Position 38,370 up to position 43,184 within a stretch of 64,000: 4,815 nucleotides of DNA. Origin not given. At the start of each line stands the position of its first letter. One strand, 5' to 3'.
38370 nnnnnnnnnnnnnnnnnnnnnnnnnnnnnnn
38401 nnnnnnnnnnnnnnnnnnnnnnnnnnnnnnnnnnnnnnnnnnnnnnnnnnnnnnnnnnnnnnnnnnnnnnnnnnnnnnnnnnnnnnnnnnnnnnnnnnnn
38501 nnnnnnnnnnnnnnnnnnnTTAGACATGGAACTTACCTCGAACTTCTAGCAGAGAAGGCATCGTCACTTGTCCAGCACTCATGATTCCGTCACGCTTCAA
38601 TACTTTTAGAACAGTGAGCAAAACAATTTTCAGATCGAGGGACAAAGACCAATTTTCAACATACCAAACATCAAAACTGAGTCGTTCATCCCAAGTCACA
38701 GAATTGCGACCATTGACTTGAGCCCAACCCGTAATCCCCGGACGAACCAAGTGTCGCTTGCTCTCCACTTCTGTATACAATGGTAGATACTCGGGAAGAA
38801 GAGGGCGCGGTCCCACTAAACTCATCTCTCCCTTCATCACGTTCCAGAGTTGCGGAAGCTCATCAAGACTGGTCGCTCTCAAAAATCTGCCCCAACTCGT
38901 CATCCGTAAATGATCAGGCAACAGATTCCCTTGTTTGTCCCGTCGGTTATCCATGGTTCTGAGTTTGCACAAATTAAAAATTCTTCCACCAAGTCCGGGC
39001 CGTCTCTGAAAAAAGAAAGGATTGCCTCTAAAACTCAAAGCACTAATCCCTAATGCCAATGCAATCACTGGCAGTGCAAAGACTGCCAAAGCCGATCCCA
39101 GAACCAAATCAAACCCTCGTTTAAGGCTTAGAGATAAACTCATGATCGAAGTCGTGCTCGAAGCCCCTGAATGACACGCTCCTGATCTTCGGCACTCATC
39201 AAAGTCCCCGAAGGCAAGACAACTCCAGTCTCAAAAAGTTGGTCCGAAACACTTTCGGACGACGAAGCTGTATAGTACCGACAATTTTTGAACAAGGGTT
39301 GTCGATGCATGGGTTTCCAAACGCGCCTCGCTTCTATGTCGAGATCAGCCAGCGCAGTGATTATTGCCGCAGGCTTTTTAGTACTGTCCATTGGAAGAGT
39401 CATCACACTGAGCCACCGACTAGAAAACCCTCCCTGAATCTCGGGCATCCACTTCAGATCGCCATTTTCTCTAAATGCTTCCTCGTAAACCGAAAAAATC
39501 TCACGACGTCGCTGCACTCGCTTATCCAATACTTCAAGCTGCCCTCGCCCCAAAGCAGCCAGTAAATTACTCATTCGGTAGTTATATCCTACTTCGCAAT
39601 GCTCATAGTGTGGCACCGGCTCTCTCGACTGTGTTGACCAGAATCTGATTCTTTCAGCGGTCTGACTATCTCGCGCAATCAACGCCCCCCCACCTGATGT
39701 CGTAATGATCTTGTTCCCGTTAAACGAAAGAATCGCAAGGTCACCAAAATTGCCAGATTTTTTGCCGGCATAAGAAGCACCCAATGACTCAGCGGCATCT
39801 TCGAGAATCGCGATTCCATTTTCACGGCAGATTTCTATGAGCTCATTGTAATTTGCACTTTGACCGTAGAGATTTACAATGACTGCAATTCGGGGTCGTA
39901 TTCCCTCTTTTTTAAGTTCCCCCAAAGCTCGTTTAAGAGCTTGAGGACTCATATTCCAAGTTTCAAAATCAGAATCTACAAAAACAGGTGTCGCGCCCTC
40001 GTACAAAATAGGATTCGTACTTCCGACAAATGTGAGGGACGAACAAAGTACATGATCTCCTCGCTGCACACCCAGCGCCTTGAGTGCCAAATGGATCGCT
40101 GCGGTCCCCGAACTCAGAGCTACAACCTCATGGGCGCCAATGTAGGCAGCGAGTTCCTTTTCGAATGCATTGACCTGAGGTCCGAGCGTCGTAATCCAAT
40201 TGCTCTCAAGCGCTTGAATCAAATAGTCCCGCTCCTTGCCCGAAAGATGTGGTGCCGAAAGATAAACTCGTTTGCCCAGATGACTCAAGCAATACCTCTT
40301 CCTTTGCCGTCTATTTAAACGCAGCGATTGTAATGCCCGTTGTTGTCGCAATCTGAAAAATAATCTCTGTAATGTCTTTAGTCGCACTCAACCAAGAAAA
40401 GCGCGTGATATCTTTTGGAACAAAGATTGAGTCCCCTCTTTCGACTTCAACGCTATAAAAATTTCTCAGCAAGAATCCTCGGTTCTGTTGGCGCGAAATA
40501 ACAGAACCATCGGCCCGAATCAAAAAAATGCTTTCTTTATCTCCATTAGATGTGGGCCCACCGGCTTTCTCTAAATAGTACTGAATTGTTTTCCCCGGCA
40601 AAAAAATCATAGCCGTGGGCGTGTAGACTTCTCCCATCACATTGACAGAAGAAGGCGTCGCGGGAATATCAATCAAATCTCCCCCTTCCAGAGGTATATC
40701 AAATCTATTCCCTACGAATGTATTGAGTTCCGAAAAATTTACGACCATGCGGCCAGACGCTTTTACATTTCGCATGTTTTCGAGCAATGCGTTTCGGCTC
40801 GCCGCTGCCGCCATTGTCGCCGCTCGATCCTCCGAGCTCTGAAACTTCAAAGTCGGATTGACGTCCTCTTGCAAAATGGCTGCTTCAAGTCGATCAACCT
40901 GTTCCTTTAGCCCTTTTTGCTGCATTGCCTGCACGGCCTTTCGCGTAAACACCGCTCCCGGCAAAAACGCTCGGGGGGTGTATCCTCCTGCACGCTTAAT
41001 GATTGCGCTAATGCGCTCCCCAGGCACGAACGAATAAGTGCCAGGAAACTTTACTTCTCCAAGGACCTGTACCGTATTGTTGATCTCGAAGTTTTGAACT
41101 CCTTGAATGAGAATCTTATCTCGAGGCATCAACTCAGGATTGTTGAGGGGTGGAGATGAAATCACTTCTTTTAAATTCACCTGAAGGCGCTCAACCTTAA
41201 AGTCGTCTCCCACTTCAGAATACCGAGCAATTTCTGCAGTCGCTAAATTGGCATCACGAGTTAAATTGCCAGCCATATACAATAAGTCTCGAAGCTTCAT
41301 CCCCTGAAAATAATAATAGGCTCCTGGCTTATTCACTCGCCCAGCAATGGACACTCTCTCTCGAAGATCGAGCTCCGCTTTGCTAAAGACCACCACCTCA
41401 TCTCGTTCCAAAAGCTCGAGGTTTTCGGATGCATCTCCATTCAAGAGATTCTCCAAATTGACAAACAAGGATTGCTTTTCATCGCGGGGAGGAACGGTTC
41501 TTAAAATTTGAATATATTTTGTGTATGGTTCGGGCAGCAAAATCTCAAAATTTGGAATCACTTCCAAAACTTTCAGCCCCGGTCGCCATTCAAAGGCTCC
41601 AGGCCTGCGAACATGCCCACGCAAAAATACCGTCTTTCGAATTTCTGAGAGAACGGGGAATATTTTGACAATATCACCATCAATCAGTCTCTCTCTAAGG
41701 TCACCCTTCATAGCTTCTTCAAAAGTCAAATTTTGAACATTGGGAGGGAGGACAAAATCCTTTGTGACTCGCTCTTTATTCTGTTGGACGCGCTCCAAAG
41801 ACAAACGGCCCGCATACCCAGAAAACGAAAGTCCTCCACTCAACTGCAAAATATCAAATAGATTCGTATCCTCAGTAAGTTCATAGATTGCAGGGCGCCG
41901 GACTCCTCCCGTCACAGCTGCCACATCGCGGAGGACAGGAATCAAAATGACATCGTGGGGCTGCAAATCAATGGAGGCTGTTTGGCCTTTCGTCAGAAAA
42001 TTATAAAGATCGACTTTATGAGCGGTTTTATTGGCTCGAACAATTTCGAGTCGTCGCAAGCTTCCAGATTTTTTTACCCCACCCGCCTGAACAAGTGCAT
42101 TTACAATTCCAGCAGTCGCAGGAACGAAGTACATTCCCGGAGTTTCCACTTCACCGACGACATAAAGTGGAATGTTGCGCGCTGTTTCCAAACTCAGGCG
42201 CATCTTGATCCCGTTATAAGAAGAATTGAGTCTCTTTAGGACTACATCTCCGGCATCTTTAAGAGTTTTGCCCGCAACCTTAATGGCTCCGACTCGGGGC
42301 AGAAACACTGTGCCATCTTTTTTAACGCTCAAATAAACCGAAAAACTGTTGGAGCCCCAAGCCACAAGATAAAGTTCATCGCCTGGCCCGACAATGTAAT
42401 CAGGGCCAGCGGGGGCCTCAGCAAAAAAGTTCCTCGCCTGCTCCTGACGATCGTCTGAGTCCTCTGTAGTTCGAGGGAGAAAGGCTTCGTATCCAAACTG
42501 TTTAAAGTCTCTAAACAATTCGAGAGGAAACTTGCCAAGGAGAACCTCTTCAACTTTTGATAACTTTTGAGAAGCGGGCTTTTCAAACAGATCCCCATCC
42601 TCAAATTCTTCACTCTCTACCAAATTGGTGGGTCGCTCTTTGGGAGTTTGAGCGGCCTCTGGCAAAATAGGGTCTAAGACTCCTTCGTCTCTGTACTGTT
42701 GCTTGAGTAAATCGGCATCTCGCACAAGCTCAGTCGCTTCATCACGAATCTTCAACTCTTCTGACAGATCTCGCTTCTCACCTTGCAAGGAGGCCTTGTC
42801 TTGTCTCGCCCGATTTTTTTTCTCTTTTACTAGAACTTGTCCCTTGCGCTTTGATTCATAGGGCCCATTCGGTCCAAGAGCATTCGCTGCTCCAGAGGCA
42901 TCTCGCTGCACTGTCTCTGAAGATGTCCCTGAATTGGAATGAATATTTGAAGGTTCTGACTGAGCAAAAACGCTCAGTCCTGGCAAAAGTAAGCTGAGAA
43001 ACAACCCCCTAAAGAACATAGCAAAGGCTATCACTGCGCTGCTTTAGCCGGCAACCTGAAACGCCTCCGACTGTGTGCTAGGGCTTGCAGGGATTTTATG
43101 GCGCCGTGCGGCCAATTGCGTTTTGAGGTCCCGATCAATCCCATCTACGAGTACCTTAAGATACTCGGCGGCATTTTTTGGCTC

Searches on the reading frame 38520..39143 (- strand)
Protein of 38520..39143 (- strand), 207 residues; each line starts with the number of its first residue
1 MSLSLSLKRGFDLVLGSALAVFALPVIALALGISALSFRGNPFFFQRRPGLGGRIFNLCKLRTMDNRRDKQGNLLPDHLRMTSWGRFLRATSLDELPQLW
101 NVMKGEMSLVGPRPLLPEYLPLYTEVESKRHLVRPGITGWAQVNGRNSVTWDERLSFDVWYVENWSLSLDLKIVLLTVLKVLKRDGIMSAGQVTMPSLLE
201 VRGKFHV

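Call 3: search_protein_families(library=pfam, proteins=[window:38520-39143:-], max_evalue=0.01)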
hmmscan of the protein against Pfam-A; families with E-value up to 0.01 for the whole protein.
window:38520-39143:- (207 aa): 1 family
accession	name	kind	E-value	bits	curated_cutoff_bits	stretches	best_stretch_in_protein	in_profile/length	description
PF02397.22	Bac_transf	-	1.5e-59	201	27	1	8-183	1-179/179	Bacterial sugar transferase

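Call 4: search_protein_families(library=ncbifam, proteins=[window:38520-39143:-], max_evalue=0.01)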
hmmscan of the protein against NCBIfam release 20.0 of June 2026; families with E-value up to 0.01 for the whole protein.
window:38520-39143:- (207 aa): 10 families
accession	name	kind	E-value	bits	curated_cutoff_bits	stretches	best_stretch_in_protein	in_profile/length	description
TIGR03025.1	EPS_sugtrans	subfamily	1.8e-69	235.1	295.55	1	5-186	255-443/445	exopolysaccharide biosynthesis polyprenyl glycosylphosphotransferase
TIGR03023.1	WcaJ_sugtrans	equivalog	1.2e-59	202.8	410.75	1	6-184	261-449/453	undecaprenyl-phosphate glucose phosphotransferase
TIGR03022.1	WbaP_sugtrans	subfamily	6.2e-54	184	403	1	6-186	257-454/456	undecaprenyl-phosphate galactose phosphotransferase WbaP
NF052601.1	undeca_RfbP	equivalog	2.3e-43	148.2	330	2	78-181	132-235/244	undecaprenyl-phosphate galactose phosphotransferase family protein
TIGR03013.1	EpsB_2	subfamily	2.5e-43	148.8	393.35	1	6-183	253-438/443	TIGR03013 family XrtA/PEP-CTERM system glycosyltransferase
NF041877.1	EPS_EpsZ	equivalog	4.8e-37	127.7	800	1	5-186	263-457/459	exopolysaccharide biosynthesis polyisoprenyl-phosphate hexose-1-phosphate transferase EpsZ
NF011751.0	PRK15204.1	equivalog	5e-36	124.3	907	1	77-187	365-475/476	undecaprenyl-phosphate galactose phosphotransferase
NF007518.0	PRK10124.1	equivalog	5.3e-36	124.3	684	1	6-181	272-457/464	undecaprenyl-phosphate glucose phosphotransferase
NF050817.1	PolSacchBiosHfsE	equivalog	2.8e-31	108.8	750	1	7-180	271-458/467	polysaccharide biosynthesis protein HfsE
NF045514.1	glycotran_HepC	equivalog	1.6e-18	66.8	140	1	4-115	113-212/220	heterocyst development glycosyltransferase HepC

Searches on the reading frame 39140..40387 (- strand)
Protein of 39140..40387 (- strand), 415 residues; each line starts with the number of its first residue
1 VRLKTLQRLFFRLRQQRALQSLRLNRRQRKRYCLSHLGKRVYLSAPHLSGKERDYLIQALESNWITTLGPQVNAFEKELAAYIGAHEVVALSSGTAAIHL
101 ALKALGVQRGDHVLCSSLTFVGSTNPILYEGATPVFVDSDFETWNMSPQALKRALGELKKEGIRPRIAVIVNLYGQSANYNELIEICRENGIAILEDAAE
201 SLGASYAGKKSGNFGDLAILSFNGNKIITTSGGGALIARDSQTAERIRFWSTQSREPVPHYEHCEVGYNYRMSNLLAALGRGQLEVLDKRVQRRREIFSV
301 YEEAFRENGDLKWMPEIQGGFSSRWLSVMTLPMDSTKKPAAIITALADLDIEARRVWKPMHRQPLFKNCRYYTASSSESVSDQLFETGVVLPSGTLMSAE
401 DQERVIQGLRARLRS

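Call 3: search_protein_families(library=pfam, proteins=[window:39140-40387:-], max_evalue=0.01)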
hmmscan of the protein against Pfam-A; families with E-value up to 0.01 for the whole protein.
window:39140-40387:- (415 aa): 5 families
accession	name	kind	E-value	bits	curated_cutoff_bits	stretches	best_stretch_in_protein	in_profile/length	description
PF01041.23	DegT_DnrJ_EryC1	-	1.2e-94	318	19.8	1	50-409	5-359/360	DegT/DnrJ/EryC1/StrS aminotransferase family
PF00155.27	Aminotran_1_2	-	1.4e-08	34.7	19.7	1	69-198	39-186/361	Aminotransferase class I and II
PF01212.27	Beta_elim_lyase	-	2.1e-07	31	27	1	70-207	32-178/288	Beta-eliminating lyase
PF00266.25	Aminotran_5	-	2.4e-06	27.2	21.5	1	71-242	44-217/371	Aminotransferase class-V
PF01053.26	Cys_Met_Meta_PP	-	3.3e-06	26.3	27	1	69-132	51-112/381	Cys/Met metabolism PLP-dependent enzyme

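Call 4: search_protein_families(library=ncbifam, proteins=[window:39140-40387:-], max_evalue=0.01)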
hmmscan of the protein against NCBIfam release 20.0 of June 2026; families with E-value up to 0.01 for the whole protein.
window:39140-40387:- (415 aa): 36 families (the best 25 are shown)
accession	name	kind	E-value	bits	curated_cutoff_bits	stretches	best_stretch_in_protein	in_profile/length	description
TIGR04181.1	NHT_00031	hypoth_equivalog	2.2e-109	365.6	420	1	41-393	1-358/359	LegC family aminotransferase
TIGR03588.1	PseC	equivalog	1.8e-78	264.1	423.5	1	48-411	9-378/380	UDP-4-amino-4,6-dideoxy-N-acetyl-beta-L-altrosamine transaminase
NF008658.2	PRK11658.1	equivalog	1.1e-47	162.6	631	1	43-411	7-375/379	UDP-4-amino-4-deoxy-L-arabinose aminotransferase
NF008687.0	PRK11706.1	equivalog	3.1e-46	157.8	375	1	42-409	3-370/375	dTDP-4-amino-4,6-dideoxygalactose transaminase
TIGR04427.1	PLP_DesI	equivalog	1.9e-43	149.1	650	1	46-410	26-380/390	dTDP-4-dehydro-6-deoxyglucose aminotransferase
NF011936.0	PRK15407.1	equivalog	1.9e-43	148.8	423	2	34-245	30-242/440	lipopolysaccharide biosynthesis protein RfbH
TIGR02379.1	ECA_wecE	subfamily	2.6e-32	112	434.85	1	43-408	4-370/376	dTDP-4-amino-4,6-dideoxy-D-glucose transaminase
TIGR01325.1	O_suc_HS_sulf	equivalog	1.1e-07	30.8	510.05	1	69-131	53-113/380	O-succinylhomoserine sulfhydrylase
NF006003.0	PRK08133.1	equivalog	2.8e-07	29.5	522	1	69-128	65-122/396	O-succinylhomoserine sulfhydrylase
NF005215.0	PRK06702.1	equivalog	1.5e-06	27.4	709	1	69-125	60-115/432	bifunctional O-acetylhomoserine aminocarboxypropyltransferase/cysteine synthase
NF006810.0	PRK09331.1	subfamily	1.8e-06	27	301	1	70-244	65-240/397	Sep-tRNA:Cys-tRNA synthetase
TIGR02539.1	SepCysS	equivalog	7.7e-06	25.2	365.25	1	70-211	51-196/370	O-phospho-L-seryl-tRNA:Cys-tRNA synthase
TIGR01977.1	am_tr_V_EF2568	hypoth_equivalog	2.3e-05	23.6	377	1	79-248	53-222/376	cysteine desulfurase family protein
NF006004.0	PRK08134.1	equivalog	3.8e-05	22.5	636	1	70-129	64-122/433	O-acetylhomoserine aminocarboxypropyltransferase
TIGR01326.1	OAH_OAS_sulfhy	subfamily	5.1e-05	22.2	495.1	1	69-127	56-113/418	O-acetylhomoserine aminocarboxypropyltransferase/cysteine synthase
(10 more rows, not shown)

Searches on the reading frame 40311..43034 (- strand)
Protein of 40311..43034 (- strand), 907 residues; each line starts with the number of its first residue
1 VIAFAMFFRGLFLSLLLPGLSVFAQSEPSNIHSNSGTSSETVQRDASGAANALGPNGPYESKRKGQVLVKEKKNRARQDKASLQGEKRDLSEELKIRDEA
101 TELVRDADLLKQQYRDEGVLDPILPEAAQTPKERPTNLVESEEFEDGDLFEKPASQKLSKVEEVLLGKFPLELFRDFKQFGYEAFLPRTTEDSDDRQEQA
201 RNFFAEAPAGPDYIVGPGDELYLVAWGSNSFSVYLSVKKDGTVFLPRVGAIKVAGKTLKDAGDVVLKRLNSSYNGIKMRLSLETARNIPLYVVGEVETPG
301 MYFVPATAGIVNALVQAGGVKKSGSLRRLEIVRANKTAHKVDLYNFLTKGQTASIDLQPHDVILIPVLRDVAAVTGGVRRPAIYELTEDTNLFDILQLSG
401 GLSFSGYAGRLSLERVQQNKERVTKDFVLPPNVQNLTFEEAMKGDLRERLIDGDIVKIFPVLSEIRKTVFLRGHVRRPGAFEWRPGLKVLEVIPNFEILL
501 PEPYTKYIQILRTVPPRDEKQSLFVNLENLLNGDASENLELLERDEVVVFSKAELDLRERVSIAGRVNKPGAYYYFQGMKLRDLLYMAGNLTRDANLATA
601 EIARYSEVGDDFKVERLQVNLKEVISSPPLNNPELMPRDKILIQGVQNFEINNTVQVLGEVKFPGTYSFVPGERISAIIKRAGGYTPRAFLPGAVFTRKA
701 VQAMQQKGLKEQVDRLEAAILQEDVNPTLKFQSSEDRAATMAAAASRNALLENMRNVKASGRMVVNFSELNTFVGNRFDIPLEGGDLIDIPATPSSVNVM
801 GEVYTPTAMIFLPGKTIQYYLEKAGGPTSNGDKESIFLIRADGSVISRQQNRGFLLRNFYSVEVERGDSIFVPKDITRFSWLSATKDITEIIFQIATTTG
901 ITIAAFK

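Call 11: search_protein_families(library=ncbifam, proteins=[window:40311-43034:-], max_evalue=0.00001)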
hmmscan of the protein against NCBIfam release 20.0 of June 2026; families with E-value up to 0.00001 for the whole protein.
window:40311-43034:- (907 aa): 5 families
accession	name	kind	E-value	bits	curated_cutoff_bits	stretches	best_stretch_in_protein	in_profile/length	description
TIGR03027.2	pepcterm_export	equivalog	7.4e-40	136.4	180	2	212-366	2-165/169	XrtA/PEP-CTERM system exopolysaccharide export protein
TIGR03028.1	EpsE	equivalog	2.1e-28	99.3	262.65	1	212-419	1-212/239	polysaccharide export protein EpsE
NF041843.1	EpsY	equivalog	1.2e-17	63.8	320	1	208-364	46-209/211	exopolysaccharide export protein EpsY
NF011658.0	PRK15078.1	subfamily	4.5e-16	58.6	333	1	237-387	120-272/380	polysaccharide export protein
NF045978.1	ComEA_MAG0490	equivalog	3e-07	30.3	98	0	560-608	42-89/162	MAG0490 family ComEA-like DNA-binding protein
